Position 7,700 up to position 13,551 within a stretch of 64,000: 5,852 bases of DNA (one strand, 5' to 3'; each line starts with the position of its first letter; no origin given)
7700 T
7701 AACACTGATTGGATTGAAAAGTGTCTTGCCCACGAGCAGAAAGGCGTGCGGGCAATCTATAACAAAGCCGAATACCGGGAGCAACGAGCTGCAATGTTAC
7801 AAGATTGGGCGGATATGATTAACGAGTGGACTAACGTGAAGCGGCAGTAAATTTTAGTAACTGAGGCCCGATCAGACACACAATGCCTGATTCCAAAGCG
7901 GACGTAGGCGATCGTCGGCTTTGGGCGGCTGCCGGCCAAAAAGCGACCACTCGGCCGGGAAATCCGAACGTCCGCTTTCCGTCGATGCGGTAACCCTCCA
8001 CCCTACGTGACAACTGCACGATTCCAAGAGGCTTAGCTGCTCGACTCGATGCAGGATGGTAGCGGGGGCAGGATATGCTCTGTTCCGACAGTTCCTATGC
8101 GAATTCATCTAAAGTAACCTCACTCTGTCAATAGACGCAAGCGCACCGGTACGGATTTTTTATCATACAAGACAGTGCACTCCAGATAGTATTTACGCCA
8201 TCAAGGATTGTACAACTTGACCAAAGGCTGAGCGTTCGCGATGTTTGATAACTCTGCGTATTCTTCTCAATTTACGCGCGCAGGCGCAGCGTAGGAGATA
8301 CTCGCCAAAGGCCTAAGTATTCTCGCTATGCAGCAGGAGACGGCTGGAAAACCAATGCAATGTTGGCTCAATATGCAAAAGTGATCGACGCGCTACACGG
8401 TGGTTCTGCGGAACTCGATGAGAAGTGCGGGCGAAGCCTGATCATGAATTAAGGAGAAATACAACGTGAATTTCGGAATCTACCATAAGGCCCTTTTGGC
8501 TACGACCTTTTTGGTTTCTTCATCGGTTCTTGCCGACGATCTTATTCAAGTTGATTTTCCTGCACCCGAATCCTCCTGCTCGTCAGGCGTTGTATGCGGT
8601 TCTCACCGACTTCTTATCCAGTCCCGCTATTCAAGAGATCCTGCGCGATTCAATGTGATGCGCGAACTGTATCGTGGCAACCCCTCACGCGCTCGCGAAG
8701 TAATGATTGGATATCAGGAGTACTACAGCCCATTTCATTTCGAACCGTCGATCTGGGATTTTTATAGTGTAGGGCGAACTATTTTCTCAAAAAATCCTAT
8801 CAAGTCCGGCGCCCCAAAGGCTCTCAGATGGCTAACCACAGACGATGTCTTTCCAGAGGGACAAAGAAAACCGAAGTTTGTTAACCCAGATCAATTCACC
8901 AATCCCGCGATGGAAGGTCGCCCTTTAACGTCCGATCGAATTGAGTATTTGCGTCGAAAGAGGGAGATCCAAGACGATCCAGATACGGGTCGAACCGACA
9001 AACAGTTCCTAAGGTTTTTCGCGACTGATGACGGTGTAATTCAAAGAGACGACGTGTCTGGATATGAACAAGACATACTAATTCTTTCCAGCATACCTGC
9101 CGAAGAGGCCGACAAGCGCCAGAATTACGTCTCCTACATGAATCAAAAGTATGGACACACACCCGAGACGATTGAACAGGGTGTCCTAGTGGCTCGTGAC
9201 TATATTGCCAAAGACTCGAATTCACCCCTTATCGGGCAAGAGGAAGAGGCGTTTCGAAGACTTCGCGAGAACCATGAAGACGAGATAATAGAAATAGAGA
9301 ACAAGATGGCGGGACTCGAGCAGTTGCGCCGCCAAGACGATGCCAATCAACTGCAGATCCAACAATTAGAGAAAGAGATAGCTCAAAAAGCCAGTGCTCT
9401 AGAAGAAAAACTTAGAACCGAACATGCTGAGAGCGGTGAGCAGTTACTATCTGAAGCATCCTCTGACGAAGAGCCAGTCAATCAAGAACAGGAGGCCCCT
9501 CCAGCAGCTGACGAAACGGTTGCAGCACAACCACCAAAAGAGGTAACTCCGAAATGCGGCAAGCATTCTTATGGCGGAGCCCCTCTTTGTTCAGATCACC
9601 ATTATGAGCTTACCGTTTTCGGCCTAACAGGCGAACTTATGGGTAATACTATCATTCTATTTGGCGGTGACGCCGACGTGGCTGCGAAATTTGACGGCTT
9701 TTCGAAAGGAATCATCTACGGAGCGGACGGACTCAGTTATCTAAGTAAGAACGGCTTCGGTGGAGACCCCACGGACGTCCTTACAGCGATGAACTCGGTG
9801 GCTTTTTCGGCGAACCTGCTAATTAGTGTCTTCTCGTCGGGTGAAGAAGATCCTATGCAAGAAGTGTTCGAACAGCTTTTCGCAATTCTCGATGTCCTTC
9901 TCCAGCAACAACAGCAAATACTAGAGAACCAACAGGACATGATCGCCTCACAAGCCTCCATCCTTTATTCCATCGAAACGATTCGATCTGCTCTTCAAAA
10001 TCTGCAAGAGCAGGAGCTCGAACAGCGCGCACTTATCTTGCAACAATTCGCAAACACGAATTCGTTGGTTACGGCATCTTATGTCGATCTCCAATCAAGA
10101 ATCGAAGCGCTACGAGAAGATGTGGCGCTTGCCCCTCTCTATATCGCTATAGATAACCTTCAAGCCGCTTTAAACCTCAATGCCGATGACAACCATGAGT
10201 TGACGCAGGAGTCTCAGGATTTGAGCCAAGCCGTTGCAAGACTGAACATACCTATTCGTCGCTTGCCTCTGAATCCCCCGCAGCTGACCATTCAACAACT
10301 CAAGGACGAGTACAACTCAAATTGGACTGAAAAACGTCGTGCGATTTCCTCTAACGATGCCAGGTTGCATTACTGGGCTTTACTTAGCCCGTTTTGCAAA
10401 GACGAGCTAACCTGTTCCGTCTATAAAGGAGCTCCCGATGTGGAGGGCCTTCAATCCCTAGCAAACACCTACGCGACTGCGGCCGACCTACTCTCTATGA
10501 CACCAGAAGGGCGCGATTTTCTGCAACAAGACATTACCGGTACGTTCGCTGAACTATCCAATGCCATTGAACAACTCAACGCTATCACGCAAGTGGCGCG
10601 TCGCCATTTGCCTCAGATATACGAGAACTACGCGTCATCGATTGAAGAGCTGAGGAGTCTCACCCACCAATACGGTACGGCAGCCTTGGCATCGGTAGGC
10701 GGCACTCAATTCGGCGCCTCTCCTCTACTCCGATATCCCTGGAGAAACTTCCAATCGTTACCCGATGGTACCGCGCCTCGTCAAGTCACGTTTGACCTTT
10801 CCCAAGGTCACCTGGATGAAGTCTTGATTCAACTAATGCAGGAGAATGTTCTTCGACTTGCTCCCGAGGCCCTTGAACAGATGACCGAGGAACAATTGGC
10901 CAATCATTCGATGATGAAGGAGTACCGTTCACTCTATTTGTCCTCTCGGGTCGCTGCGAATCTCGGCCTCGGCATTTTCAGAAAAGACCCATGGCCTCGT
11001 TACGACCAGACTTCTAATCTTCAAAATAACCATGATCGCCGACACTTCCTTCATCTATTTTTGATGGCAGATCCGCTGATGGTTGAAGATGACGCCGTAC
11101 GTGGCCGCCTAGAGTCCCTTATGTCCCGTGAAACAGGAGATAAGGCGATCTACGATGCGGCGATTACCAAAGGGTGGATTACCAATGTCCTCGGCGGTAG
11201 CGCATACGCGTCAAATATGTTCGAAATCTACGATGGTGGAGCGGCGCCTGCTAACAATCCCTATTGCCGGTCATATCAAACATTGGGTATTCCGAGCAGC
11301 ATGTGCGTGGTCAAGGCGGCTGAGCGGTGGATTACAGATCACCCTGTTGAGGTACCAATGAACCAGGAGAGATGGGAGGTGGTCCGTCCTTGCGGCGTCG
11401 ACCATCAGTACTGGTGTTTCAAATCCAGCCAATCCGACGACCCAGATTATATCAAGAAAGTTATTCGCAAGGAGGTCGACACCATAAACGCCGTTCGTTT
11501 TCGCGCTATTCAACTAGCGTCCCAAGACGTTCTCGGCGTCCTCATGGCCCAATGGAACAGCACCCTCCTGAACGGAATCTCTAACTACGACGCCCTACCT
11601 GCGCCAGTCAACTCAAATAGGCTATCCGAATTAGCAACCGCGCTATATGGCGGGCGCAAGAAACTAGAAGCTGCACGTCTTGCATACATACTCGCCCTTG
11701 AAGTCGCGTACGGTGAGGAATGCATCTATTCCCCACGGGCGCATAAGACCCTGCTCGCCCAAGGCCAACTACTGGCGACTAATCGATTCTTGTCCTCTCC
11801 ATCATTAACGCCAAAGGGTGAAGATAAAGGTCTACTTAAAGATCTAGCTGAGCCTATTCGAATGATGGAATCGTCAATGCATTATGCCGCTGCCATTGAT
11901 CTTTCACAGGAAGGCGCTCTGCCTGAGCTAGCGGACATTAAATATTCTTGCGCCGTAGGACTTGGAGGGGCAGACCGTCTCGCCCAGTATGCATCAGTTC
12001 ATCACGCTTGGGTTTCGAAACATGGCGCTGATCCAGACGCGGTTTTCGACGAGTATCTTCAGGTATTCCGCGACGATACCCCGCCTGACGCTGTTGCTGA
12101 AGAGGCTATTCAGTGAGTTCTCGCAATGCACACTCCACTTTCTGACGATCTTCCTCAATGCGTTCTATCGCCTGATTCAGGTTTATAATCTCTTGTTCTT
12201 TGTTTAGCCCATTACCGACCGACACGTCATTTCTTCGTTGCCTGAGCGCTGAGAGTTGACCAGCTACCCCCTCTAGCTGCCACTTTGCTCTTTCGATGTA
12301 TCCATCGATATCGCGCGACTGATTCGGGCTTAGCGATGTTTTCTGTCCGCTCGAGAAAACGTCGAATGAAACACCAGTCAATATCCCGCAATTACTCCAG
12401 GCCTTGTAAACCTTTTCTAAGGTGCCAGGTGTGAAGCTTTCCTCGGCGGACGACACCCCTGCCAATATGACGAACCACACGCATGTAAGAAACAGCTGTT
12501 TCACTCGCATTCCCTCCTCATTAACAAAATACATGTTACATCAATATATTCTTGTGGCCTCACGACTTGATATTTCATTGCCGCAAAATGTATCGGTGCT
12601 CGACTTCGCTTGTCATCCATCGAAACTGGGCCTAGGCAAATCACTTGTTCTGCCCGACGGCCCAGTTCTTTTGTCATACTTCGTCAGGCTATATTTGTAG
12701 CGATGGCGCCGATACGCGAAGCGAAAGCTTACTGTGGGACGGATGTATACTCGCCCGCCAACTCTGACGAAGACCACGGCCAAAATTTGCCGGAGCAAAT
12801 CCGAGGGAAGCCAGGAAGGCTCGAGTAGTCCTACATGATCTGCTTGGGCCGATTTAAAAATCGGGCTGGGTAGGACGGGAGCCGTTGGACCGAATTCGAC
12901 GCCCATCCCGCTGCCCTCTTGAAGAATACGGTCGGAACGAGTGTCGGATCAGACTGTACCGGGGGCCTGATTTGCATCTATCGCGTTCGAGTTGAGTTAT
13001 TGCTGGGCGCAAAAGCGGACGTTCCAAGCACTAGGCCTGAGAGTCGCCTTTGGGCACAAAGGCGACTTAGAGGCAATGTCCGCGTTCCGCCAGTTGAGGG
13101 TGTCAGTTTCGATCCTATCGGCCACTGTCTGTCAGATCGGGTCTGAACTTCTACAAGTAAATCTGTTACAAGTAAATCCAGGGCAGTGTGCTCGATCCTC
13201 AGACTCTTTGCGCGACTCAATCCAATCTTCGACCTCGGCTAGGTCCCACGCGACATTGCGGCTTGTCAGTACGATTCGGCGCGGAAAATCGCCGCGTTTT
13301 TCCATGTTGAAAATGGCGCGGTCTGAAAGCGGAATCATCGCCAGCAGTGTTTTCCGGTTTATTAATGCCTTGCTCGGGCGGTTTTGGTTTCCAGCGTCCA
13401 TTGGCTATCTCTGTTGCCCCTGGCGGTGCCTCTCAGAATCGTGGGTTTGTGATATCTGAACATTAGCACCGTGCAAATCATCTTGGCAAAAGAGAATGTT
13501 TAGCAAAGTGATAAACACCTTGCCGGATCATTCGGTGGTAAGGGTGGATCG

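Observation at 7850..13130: Low-GC sub-island encoding a 1216-aa Sec-secreted coiled-coil protein and a convergent, overlapping small secreted protein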

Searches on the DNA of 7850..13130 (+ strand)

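Call 5: search_dna_similar(query=window:7850-13130:+, collection=plasmids, mode=near)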
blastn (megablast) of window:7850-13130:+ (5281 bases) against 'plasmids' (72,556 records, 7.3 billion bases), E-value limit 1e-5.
No match.

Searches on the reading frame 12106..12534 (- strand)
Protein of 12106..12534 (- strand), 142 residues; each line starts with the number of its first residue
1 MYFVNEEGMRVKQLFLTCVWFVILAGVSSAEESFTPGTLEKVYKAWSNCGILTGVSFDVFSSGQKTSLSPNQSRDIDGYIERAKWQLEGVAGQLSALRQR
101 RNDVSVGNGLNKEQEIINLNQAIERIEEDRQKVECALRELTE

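Call 3: search_protein_families(library=pfam, proteins=[window:12106-12534:-], max_evalue=0.1)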
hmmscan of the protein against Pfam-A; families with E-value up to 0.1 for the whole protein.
window:12106-12534:- (142 aa): 0 families

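Call 10: find_homologous_proteins(query=window:12106-12534:-, max_evalue=0.01)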
Query window:12106-12534:- (142 aa): 1 proteins with E <= 0.01 among 20 candidates.
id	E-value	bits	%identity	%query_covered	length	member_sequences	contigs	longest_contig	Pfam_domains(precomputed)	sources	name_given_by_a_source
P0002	3.3e-84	298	96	100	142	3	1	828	-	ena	-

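Call 12: find_encoding_contigs(protein=P0002, flank=10000)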
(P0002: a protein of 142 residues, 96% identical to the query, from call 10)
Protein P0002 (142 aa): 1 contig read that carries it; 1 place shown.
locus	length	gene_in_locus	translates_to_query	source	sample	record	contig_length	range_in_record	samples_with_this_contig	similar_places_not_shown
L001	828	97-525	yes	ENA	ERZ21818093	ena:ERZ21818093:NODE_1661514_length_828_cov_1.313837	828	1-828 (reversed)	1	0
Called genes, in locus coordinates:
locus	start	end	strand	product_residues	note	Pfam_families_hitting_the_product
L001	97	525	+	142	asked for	-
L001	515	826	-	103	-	?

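Call 21: search_protein_families(library=padloc, proteins=[window:12106-12504:-], max_evalue=1)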
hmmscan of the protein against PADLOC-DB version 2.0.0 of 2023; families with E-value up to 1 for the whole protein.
window:12106-12504:- (132 aa): 1 family
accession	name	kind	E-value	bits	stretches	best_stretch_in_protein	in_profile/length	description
PDLC02886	DpdH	-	0.048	11.9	1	104-129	27-52/80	DpdH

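Call 22: search_protein_families(library=ncbifam, proteins=[window:12106-12504:-], max_evalue=1)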
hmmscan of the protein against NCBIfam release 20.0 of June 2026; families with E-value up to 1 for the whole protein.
window:12106-12504:- (132 aa): 0 families

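Call 23: search_protein_families(library=phrogs, proteins=[window:12106-12504:-], max_evalue=1)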
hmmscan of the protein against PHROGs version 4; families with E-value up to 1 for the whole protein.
window:12106-12504:- (132 aa): 1 family
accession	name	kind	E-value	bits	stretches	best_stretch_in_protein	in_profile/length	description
phrog_36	-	transcription regulation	0.0039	17.8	1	64-131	64-141/220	transcriptional regulator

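Call 70: find_encoding_contigs(protein=window:12106-12534:-, flank=10000)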
Protein window:12106-12534:- (142 aa): no gene with exactly this product is on record in the collection.

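Call 75: search_dna_similar(query=window:12106-12504:-, collection=plasmids, mode=protein, max_evalue=0.01)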
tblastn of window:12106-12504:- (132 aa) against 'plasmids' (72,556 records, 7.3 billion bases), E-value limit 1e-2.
No match.

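Call 91: search_solved_structures(query=window:12106-12504:-, max_evalue=10)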
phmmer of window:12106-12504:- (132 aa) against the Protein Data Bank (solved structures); distinct sequences matched with E-value up to 10: 0.

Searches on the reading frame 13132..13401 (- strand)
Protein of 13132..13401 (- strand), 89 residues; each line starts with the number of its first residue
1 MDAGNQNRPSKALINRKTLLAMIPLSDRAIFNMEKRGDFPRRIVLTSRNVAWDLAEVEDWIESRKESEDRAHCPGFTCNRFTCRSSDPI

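Call 3: search_protein_families(library=pfam, proteins=[window:13132-13401:-], max_evalue=0.1)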
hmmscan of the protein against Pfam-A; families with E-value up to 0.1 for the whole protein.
window:13132-13401:- (89 aa): 1 family
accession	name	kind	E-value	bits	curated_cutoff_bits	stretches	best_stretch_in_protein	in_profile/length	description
PF05930.18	Phage_AlpA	-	3.3e-11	43.3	21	1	16-61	6-51/51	Prophage CP4-57 regulatory protein (AlpA)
